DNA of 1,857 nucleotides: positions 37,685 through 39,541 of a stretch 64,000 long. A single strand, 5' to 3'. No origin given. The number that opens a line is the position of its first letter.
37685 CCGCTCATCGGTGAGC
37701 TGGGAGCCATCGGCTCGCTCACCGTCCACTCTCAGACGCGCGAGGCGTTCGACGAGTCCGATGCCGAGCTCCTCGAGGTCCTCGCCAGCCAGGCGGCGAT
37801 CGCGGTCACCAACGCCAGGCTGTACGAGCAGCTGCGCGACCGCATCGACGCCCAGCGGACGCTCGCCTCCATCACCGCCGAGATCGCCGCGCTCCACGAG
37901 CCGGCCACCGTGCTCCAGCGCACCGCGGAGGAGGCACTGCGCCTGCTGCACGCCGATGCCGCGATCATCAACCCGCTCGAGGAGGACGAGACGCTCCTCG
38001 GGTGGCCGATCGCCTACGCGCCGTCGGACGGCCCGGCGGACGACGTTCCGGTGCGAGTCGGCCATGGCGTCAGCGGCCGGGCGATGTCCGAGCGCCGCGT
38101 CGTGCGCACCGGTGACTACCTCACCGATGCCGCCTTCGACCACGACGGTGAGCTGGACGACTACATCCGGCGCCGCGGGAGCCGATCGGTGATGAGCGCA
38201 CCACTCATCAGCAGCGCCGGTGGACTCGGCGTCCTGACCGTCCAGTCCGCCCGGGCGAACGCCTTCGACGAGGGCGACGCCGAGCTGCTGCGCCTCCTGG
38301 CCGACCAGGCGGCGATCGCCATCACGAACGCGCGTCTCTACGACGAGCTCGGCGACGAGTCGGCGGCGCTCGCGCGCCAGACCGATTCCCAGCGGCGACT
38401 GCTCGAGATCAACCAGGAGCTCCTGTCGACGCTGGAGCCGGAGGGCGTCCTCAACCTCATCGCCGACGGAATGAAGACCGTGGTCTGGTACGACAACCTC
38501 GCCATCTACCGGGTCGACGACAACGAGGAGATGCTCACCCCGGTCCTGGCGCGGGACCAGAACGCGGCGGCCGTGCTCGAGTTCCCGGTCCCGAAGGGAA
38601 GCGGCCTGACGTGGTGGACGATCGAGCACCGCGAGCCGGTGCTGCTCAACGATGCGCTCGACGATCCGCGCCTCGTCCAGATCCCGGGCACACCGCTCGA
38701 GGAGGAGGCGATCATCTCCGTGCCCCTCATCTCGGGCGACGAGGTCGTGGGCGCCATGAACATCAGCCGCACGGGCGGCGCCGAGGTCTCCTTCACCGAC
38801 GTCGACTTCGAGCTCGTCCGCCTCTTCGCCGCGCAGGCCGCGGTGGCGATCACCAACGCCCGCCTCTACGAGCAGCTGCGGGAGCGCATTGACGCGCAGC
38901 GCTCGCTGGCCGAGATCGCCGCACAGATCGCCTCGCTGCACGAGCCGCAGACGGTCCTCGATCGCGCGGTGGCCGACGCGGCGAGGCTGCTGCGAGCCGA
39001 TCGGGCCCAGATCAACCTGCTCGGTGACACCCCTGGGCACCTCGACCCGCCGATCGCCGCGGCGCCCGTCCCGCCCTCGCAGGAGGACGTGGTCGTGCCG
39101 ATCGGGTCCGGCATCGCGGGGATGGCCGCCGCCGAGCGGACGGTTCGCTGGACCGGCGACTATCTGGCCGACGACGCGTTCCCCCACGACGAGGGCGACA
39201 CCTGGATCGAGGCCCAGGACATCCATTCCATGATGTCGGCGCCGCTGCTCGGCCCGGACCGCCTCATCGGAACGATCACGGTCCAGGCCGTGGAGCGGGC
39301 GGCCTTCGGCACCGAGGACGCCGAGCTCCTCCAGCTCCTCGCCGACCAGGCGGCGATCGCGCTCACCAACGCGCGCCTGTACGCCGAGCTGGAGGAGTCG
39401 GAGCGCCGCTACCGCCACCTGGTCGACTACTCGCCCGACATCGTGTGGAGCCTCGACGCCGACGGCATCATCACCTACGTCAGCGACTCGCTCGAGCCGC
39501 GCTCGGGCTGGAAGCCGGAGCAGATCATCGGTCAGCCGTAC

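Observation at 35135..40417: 1760-aa soluble histidine kinase built from eight tandem GAF modules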

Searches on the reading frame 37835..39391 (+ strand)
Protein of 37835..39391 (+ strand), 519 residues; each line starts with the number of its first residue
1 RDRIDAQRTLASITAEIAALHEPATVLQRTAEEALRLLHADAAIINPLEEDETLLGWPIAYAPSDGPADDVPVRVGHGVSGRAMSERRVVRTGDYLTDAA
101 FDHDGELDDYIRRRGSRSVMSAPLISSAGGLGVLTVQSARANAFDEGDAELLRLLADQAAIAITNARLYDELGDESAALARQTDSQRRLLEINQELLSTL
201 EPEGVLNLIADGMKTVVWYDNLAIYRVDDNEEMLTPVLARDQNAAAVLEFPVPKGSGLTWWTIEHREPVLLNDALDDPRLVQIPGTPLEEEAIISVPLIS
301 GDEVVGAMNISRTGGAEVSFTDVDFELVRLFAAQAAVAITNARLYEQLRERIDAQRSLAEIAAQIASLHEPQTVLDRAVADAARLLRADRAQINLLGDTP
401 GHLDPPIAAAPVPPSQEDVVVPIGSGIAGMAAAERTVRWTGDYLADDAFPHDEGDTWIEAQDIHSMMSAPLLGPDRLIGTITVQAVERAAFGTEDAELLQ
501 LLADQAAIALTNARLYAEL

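Call 37: predict_structure(alignment_id=A1)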
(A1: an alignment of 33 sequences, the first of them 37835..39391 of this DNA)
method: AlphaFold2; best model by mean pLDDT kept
length: 519 residues; sequences in the alignment: 33
mean_pLDDT: 81.8   pTM: 0.39
mean pLDDT of the five models: 81.8, 80.9, 80.0, 78.8, 78.8
residues with pLDDT >= 90: 176; 70-90: 252; 50-70: 71; < 50: 20
segments of 3 or more residues with pLDDT < 50: 196-198, 361-369
pLDDT, mean of each block of 10 residues (from residue 1): 58 58 81 91 92 90 80 89 93 89 84 90 87 94 90 89 74 56 59 51 82 88 91 91 87 90 93 83 81 92 91 81 89 89 74 59 41 81 86 85 89 84 88 91 83 77 91 86 91 85 81 56
secondary structure, 60 per line:
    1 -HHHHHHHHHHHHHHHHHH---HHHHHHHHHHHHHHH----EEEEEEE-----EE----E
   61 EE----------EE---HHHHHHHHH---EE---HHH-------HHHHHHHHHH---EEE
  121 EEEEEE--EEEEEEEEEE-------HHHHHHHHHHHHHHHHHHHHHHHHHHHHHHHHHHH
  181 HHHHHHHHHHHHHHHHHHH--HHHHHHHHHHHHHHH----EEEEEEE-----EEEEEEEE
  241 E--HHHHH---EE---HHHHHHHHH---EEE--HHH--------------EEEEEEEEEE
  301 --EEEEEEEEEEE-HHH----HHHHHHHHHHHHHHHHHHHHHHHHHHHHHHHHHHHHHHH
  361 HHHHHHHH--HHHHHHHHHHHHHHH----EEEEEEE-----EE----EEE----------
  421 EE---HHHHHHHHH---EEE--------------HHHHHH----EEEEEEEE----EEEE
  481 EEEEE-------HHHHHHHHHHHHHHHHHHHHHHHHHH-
elements in order: H2-19 H23-37 E42-48 E60-62 H78-86 H105-114 E118-126 E129-138 H146-199 H202-216 E221-227 E233-241 H244-248 H257-265 E269-271 E291-300 E303-313 H322-368 H371-385 E390-396 E408-410 H426-434 E438-440 H455-460 E465-472 E477-485 H493-518

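Call 39: fold_search(model_id=the predicted structure, library=pdb)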
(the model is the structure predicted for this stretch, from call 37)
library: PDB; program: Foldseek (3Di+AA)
matches with E <= 10: 1383; with E <= 0.001: 449
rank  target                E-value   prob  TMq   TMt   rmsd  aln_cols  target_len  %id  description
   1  1ykd_B                9.9e-18  1.00  0.24  0.32  25.9       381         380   19  Crystal Structure of the Tandem GAF Domains from a Cyanobacterial Adenylyl Cyclase: Novel Modes of Ligand-Binding and  (released 2005-02-22)
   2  1ykd_A                1.2e-17  1.00  0.24  0.32  25.6       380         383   19  Crystal Structure of the Tandem GAF Domains from a Cyanobacterial Adenylyl Cyclase: Novel Modes of Ligand-Binding and  (released 2005-02-22)
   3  1mc0                  9.4e-17  1.00  0.33  0.45  11.6       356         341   17  Regulatory Segment of Mouse 3',5'-Cyclic Nucleotide Phosphodiesterase 2A, Containing the GAF A and GAF B Domains (released 2002-10-02)
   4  9cxi_B                2.9e-15  1.00  0.27  0.19  36.3       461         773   12  Structure of PDE6C in complex with the rod inhibitory p gamma subunit in the absence of added cGMP (released 2024-12-18)
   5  3ibj_A                6.4e-15  1.00  0.26  0.21  30.4       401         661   13  X-ray structure of PDE2A (released 2009-10-27)
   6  9cxh_B                1.2e-14  1.00  0.27  0.18  36.1       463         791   12  Structure of PDE6C in complex with the rod inhibitory p gamma subunit in the presence of cGMP (released 2024-12-18)
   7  3mf0_B                1.3e-14  1.00  0.25  0.34  25.7       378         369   16  Crystal structure of PDE5A GAF domain (89-518) (released 2010-09-22)
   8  9cxg_B                3.6e-14  1.00  0.27  0.19  37.5       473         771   12  Structure of PDE6C in complex with inhibitory cone p gamma in the presence of cGMP (released 2024-12-18)
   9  9cxi_A                4.0e-14  1.00  0.26  0.18  37.9       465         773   12  Structure of PDE6C in complex with the rod inhibitory p gamma subunit in the absence of added cGMP (released 2024-12-18)
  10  3lfv_B                4.3e-14  1.00  0.26  0.34  25.4       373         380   17  crystal structure of unliganded PDE5A GAF domain (released 2010-09-22)
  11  3lfv_A                4.8e-14  1.00  0.27  0.35  21.0       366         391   19  crystal structure of unliganded PDE5A GAF domain (released 2010-09-22)
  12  9cxh_A                5.1e-14  1.00  0.25  0.17  35.0       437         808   12  Structure of PDE6C in complex with the rod inhibitory p gamma subunit in the presence of cGMP (released 2024-12-18)
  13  3ibj_B                7.2e-14  1.00  0.25  0.20  27.6       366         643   14  X-ray structure of PDE2A (released 2009-10-27)
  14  8ugs_B                9.2e-14  1.00  0.26  0.17  32.0       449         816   13  Cryo-EM structure of bovine phosphodiesterase 6 bound to cGMP (released 2024-01-17)
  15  9cxg_A                1.2e-13  1.00  0.26  0.19  38.5       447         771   12  Structure of PDE6C in complex with inhibitory cone p gamma in the presence of cGMP (released 2024-12-18)
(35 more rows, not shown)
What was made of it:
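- Closest known: Tandem GAF-A/GAF-B regulatory segments of PDE2A, PDE5, PDE6 and cyanobacterial CyaB2. Same: In both, GAF domains are joined by one long connecting helix that forms the dimer axis (call 39).
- Fold matches: Foldseek's best hits are tandem GAFs joined by a long connecting helix: CyaB2 1ykd, PDE2A 1mc0, PDE6 and PDE5 (call 39).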

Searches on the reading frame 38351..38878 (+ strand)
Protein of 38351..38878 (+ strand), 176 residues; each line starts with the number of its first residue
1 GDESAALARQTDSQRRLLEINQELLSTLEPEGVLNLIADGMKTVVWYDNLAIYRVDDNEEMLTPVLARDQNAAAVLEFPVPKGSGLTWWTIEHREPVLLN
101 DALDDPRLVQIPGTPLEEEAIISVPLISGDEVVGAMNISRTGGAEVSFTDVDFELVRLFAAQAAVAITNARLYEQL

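Call 34: search_solved_structures(query=window:38351-38878:+, max_evalue=0.01, show_alignments=3)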
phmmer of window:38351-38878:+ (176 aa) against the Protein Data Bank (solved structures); distinct sequences matched with E-value up to 0.01: 16.
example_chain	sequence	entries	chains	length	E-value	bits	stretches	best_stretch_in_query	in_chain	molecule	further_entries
5w10_A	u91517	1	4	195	1.6e-08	37.5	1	20-175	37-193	cGMP-specific phosphodiesterase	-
4ynr_A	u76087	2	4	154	7.7e-08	35.3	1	80-175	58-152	Redox sensor histidine kinase response regulator DevS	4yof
2y79_A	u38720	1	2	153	7.8e-08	35.3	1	80-175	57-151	REDOX SENSOR HISTIDINE KINASE RESPONSE REGULATOR DEVS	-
2w3d_A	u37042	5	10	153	7.9e-08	35.3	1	80-175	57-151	TWO COMPONENT SENSOR HISTIDINE KINASE DEVS (GAF FAMILY PROTEIN)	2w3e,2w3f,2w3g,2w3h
2y8h_A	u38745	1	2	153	8.3e-08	35.2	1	80-175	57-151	TWO COMPONENT SENSOR HISTIDINE KINASE DEVS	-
2vzw_A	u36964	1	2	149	1.7e-07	34.2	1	79-175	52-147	PROBABLE HISTIDINE KINASE RESPONSE REGULATOR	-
3oov_A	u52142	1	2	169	2.8e-06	30.2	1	19-172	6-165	Methyl-accepting chemotaxis protein, putative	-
4mcw_A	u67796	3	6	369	1.1e-05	28.4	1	16-176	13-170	Metal dependent phosphohydrolase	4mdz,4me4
3o5y_A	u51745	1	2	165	3.6e-05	26.7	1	31-175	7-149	Sensor protein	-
1ykd_A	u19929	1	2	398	0.0021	20.9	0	22-130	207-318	adenylate cyclase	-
4g3w_A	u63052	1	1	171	0.0026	20.6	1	17-142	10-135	Transcriptional regulator nlh1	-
4g3k_A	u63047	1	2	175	0.0027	20.6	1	17-147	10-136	Transcriptional regulator nlh1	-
3ci6_A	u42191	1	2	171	0.0071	19.2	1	9-158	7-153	Phosphoenolpyruvate-protein phosphotransferase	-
6oap_A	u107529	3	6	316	0.0073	19.2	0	120-175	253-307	Dual sensor histidine kinase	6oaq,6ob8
3mf0_A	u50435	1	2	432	0.0086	18.9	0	85-174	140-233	cGMP-specific 3',5'-cyclic phosphodiesterase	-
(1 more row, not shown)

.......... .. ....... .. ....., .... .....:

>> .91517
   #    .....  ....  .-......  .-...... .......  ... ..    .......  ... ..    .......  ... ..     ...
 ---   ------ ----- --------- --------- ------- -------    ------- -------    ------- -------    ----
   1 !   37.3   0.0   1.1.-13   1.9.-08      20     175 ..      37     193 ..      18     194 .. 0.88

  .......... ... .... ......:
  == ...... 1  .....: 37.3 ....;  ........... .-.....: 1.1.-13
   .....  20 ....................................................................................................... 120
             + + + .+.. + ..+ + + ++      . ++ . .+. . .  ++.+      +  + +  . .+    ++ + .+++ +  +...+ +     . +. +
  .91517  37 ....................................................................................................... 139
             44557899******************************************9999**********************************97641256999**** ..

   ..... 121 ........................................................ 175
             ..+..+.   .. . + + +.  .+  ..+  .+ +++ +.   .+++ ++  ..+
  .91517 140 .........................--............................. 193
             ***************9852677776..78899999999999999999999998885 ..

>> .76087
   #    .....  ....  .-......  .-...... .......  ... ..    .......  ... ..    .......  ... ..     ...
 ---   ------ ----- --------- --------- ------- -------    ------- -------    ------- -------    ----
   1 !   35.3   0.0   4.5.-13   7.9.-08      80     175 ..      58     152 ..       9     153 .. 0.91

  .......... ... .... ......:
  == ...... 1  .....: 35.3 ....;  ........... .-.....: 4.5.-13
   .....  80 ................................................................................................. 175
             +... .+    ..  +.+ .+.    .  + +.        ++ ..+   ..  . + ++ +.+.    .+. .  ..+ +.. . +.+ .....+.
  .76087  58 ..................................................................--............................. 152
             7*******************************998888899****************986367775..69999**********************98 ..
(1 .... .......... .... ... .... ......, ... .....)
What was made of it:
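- GAF7's best PDB hit is 5w10, deposited as cGMP-specific phosphodiesterase (call 34).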
